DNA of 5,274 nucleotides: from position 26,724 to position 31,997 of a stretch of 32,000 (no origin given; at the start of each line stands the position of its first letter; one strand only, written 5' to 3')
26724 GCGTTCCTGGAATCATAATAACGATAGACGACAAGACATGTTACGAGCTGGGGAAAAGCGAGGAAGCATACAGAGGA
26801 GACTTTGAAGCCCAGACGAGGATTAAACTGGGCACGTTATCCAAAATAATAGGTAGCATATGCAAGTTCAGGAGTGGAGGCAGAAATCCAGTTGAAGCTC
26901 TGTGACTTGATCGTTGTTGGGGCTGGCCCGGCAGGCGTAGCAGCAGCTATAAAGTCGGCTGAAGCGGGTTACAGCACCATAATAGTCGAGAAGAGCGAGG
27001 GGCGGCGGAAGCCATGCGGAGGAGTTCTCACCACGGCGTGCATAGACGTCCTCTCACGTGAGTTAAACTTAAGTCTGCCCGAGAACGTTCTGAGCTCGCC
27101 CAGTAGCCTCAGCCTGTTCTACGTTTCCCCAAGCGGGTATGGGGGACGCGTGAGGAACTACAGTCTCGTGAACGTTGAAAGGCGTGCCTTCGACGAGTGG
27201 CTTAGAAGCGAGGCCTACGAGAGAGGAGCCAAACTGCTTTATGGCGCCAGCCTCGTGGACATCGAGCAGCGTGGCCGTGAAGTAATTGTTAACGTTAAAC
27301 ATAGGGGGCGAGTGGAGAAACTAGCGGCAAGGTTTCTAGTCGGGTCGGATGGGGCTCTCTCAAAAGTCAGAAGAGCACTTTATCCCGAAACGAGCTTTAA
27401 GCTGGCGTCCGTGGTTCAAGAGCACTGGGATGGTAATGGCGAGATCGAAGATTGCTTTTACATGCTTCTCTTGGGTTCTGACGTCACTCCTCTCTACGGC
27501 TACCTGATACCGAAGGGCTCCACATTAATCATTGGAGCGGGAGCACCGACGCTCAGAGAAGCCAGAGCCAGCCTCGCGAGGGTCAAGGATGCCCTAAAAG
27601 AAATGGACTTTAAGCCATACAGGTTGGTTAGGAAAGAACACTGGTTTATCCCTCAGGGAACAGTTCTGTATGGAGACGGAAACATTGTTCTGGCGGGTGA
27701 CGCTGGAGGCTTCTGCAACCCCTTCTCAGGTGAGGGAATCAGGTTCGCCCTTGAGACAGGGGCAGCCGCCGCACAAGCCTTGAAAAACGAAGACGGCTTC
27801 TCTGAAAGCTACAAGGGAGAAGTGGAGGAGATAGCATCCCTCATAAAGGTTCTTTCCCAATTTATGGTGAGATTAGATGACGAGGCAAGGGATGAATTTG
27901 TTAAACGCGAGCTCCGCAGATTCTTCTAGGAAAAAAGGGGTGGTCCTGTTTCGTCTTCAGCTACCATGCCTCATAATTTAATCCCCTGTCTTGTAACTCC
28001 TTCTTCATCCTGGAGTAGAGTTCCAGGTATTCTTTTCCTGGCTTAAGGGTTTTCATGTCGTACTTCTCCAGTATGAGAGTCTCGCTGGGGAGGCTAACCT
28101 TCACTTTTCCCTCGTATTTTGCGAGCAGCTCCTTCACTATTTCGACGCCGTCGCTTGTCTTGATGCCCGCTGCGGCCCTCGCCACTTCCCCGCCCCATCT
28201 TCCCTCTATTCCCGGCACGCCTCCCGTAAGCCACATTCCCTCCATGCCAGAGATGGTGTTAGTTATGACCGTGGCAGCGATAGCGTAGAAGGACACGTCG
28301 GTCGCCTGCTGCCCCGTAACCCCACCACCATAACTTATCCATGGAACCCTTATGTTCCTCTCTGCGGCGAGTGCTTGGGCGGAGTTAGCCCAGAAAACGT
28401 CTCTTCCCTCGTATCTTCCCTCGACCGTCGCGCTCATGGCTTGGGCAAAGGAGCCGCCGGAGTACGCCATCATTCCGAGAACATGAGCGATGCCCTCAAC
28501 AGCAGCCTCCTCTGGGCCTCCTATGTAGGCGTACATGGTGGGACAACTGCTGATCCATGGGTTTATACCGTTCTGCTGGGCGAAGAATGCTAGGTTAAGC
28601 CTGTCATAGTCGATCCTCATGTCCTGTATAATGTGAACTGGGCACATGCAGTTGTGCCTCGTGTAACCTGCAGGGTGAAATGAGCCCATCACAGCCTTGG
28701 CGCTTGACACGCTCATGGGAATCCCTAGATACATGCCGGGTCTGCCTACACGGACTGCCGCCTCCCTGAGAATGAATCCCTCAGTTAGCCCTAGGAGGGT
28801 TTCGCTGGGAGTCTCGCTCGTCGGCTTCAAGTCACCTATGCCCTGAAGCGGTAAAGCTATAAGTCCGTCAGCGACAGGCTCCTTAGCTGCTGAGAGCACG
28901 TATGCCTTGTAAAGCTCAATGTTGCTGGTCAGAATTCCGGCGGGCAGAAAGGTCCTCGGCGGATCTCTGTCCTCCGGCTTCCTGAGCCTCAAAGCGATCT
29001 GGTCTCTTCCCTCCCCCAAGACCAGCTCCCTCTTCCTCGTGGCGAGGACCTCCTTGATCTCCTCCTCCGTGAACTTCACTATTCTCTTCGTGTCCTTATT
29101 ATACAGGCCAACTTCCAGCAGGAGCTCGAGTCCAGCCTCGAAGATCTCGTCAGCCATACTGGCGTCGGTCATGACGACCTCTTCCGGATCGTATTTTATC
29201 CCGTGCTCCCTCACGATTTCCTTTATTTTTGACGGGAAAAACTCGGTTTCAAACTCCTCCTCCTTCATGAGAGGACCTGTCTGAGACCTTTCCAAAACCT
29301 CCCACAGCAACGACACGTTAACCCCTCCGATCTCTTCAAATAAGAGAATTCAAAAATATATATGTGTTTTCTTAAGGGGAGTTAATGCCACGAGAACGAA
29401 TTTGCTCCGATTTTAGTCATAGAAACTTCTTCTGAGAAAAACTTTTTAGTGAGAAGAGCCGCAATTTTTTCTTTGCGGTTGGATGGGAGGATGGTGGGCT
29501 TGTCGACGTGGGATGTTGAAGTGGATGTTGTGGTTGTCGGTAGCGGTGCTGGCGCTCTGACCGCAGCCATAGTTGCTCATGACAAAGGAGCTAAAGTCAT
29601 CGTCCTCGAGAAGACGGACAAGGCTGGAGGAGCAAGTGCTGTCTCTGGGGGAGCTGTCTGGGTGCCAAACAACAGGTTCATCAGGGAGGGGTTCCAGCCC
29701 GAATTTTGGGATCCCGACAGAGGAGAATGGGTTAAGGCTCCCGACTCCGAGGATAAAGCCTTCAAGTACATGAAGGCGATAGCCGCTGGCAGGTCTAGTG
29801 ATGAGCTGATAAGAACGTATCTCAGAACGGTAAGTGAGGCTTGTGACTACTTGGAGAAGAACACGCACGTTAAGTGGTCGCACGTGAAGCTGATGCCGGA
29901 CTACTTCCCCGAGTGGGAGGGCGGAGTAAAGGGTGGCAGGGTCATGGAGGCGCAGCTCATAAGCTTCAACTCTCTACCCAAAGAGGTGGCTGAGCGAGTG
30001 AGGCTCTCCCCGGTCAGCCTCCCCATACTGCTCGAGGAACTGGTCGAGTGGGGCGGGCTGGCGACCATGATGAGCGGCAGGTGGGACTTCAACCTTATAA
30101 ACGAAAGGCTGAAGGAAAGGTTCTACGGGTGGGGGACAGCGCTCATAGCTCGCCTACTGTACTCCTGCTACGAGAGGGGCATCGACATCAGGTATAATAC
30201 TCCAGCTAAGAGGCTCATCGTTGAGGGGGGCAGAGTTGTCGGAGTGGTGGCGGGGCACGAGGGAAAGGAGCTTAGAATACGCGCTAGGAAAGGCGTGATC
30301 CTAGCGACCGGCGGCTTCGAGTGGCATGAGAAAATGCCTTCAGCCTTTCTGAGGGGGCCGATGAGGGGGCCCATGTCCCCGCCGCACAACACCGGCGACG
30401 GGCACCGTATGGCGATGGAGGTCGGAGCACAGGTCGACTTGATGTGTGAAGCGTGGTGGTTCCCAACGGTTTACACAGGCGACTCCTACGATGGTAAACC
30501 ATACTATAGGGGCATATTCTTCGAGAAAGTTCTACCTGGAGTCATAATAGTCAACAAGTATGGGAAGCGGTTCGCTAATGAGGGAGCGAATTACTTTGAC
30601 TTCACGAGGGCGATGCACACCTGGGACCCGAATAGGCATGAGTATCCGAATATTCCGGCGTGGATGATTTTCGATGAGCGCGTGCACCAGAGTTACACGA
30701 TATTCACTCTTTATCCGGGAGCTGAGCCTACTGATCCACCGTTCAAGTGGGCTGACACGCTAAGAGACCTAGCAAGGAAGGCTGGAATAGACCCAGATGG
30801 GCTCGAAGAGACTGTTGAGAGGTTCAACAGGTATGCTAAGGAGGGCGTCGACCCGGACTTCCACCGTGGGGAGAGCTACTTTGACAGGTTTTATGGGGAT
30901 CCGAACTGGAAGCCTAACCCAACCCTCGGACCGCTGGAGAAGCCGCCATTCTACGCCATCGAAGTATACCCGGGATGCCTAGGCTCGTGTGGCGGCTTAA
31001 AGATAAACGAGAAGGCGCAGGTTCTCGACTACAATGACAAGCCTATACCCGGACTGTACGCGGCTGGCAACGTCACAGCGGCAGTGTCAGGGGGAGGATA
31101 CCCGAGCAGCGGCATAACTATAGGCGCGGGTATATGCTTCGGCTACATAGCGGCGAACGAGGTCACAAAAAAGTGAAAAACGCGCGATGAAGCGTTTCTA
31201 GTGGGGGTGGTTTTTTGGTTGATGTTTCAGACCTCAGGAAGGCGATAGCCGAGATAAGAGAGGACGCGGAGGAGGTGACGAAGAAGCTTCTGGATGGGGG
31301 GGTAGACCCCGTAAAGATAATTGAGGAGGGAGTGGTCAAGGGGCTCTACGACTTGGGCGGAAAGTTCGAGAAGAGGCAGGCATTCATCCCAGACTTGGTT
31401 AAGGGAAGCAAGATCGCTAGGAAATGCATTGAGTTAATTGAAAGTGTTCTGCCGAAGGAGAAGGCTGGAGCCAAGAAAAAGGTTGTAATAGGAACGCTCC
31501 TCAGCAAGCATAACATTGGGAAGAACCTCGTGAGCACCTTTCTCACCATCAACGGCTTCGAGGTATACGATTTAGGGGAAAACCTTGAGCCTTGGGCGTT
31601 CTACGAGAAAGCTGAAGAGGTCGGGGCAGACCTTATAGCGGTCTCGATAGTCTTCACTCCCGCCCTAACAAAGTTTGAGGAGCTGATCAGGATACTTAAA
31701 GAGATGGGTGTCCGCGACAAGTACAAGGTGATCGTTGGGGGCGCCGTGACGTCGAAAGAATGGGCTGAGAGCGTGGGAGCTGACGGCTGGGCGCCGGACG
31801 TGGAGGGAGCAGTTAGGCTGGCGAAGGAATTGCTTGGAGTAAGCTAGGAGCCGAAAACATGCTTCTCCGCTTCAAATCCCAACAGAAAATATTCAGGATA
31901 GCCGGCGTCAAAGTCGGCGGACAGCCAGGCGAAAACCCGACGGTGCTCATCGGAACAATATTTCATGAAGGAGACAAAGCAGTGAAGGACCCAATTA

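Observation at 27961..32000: KstD-like dehydrogenase inside an archaeal Pyl-free MtmB / corrinoid / MtrH module: candidate B12-dependent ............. aromatisation system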

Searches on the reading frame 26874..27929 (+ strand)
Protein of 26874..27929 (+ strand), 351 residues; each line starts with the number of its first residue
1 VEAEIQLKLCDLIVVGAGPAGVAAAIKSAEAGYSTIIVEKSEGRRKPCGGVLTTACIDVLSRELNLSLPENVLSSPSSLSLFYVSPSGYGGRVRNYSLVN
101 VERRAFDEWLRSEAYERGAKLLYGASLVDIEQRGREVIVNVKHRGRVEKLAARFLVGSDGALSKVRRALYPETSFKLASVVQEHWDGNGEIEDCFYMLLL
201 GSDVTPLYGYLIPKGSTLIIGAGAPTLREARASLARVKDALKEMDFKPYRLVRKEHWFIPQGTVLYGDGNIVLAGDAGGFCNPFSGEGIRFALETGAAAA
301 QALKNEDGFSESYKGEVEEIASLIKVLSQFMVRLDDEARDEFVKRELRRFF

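Call 3: search_protein_families(library=pfam, proteins=[window:26874-27929:+])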
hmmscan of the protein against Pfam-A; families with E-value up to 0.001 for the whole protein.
window:26874-27929:+ (351 aa): 10 families
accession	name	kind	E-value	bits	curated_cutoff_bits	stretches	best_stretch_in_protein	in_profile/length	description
PF01494.25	FAD_binding_3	-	4e-14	53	22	1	10-297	2-312/349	FAD binding domain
PF12831.13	FAD_oxidored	-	2.2e-11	44.1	27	1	11-154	1-139/416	FAD dependent oxidoreductase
PF01266.30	DAO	-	4.1e-10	40.2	27.9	1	86-236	132-285/353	FAD dependent oxidoreductase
PF07992.20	Pyr_redox_2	-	4.6e-08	33.3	26.1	1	11-161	2-109/291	Pyridine nucleotide-disulphide oxidoreductase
PF00890.30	FAD_binding_2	-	1.4e-07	31.5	20.4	1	11-44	1-34/414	FAD binding domain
PF01134.28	GIDA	-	5e-05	23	22.1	1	11-40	1-30/391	Glucose inhibited division protein A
PF13738.12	Pyr_redox_3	-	6.2e-05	22.8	30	1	13-41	1-30/305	Pyridine nucleotide-disulphide oxidoreductase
PF03486.20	HI0933_like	-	0.0001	22.3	50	1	11-42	2-33/244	HI0933-like protein Rossmann domain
PF13450.12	NAD_binding_8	-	0.00078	20.1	21.9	0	14-42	1-29/68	NAD(P)-binding Rossmann-like domain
PF05834.18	Lycopene_cycl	-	0.00095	18.8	23.4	0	11-48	1-40/380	Lycopene cyclase protein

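Call 6: search_protein_families(library=ncbifam, proteins=[window:26874-27929:+])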
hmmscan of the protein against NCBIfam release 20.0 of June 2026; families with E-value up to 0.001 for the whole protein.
window:26874-27929:+ (351 aa): 85 families (the best 25 are shown)
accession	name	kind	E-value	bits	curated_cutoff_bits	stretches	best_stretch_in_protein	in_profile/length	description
TIGR02032.1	GG-red-SF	subfamily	2.5e-47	162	158.8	1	11-302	2-296/297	geranylgeranyl reductase family protein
NF008519.0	PRK11445.1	equivalog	3.3e-39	135.1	303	1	10-321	4-319/355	FAD-binding protein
TIGR02023.1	BchP-ChlP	subfamily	9.8e-38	130.1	343.3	1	11-306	2-301/388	geranylgeranyl diphosphate reductase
NF045655.1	MkRedMenJ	equivalog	7.8e-22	77.7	700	1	10-307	5-319/406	menaquinone reductase MenJ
TIGR02028.1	ChlP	equivalog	2.6e-18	66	505.3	1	13-308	4-309/398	geranylgeranyl reductase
NF049967.1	QhpG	equivalog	3e-16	59.3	240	1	13-162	2-141/423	flavin-dependent monooxygenase QhpG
NF004780.0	PRK06126.1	subfamily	8.1e-16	57.4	445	2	101-169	124-195/552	hypothetical protein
NF005313.0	PRK06847.1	subfamily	1.4e-14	53.8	372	1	11-173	6-173/375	hypothetical protein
NF004829.0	PRK06183.1-3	subfamily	2.4e-13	49.7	390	2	117-170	126-182/520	bifunctional 3-(3-hydroxy-phenyl)propionate/3-hydroxycinnamic acid hydroxylase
NF004832.0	PRK06184.1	subfamily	2.5e-13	49.7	476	1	107-169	115-177/506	hypothetical protein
NF038171.1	maturase_LodB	equivalog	4.8e-12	45.6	400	1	11-169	1-167/361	lysine-epsilon-oxidase maturase LodB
NF033113.0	halo_ClmS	equivalog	1.1e-11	43.9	900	1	11-169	4-173/570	chloramphenicol-biosynthetic FADH2-dependent halogenase CmlS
NF041080.1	DGGGPL_reductase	equivalog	1.4e-11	44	580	1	11-305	3-313/447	digeranylgeranylglycerophospholipid reductase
NF046068.1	AkvoneHdxseDnrF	equivalog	6.7e-11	41.8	650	1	110-169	115-176/439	aklavinone 12-hydroxylase DnrF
NF053548.1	violacein_VioC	equivalog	6.8e-11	41.9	760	1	99-170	106-176/429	NADP-dependent violacein biosynthesis oxygenase VioC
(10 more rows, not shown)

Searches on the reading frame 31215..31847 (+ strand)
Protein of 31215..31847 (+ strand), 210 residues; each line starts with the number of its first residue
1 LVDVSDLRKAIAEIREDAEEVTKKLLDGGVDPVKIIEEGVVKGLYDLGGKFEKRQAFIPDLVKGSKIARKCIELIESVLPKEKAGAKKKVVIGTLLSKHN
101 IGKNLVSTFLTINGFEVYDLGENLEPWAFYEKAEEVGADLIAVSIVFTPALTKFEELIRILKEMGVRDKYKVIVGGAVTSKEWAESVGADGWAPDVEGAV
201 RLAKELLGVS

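Call 3: search_protein_families(library=pfam, proteins=[window:31215-31847:+])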
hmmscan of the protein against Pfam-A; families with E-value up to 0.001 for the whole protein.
window:31215-31847:+ (210 aa): 2 families
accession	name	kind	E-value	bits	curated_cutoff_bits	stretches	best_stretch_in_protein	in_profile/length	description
PF02310.24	B12-binding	-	3.8e-18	65.9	32.1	1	98-198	12-118/121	B12 binding domain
PF02607.22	B12-binding_2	-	6.5e-11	42.7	23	1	14-75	13-73/74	B12 binding domain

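Call 6: search_protein_families(library=ncbifam, proteins=[window:31215-31847:+])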
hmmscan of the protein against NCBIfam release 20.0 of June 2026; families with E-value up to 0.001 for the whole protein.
window:31215-31847:+ (210 aa): 14 families
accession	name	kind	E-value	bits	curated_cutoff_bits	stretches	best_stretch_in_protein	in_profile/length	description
NF047995.1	corrinoid_MtgC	exception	8.8e-47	159.3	310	1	5-207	6-213/215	glycine betaine-specific corrinoid protein MtgC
NF041607.1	dimeth_corrin_MtbC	equivalog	1.8e-40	138.6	350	1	18-207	13-203/203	dimethylamine corrinoid protein MtbC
TIGR02370.1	pyl_corrinoid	subfamily_domain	1.6e-38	132.1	215.3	1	7-194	2-192/197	methyltransferase cognate corrinoid protein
NF047996.1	corrin_MtgC_2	exception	1.7e-36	125.7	370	1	19-207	21-210/212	glycine betaine-specific corrinoid protein MtgC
TIGR02082.1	metH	equivalog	4.9e-24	84.1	1010.85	1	13-185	661-830/1182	methionine synthase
NF007024.0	PRK09490.1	equivalog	1.7e-22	79.1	1497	1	14-182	677-845/1234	methionine synthase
NF040669.1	MtaC2_Meth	equivalog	2.1e-21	76.4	450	1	10-189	50-228/267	methanol--corrinoid protein MtaC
NF040655.1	MtaC_Meth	equivalog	1.9e-13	50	420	1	7-180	39-212/253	methanol--corrinoid protein MtaC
NF002612.0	PRK02261.1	equivalog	1.5e-09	37.5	110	1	87-182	3-100/148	methylaspartate mutase subunit S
NF052385.1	Lys_5_6_beta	equivalog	4e-08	33.3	280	1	113-190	137-217/241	lysine 5,6-aminomutase subunit beta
TIGR01501.1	MthylAspMutase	equivalog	3.3e-06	26.9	135.8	1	87-179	1-93/134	methylaspartate mutase subunit S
TIGR00640.1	acid_CoA_mut_C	subfamily_domain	0.00023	21.1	57.45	1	96-184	12-99/132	methylmalonyl-CoA mutase C-terminal domain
NF006944.0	PRK09426.1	equivalog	0.00062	17.8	876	1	6-184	504-686/721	methylmalonyl-CoA mutase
NF040743.1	ornith_mutase_E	equivalog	0.0008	17.5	800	1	114-190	627-706/730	D-ornithine 4,5-aminomutase subunit OraE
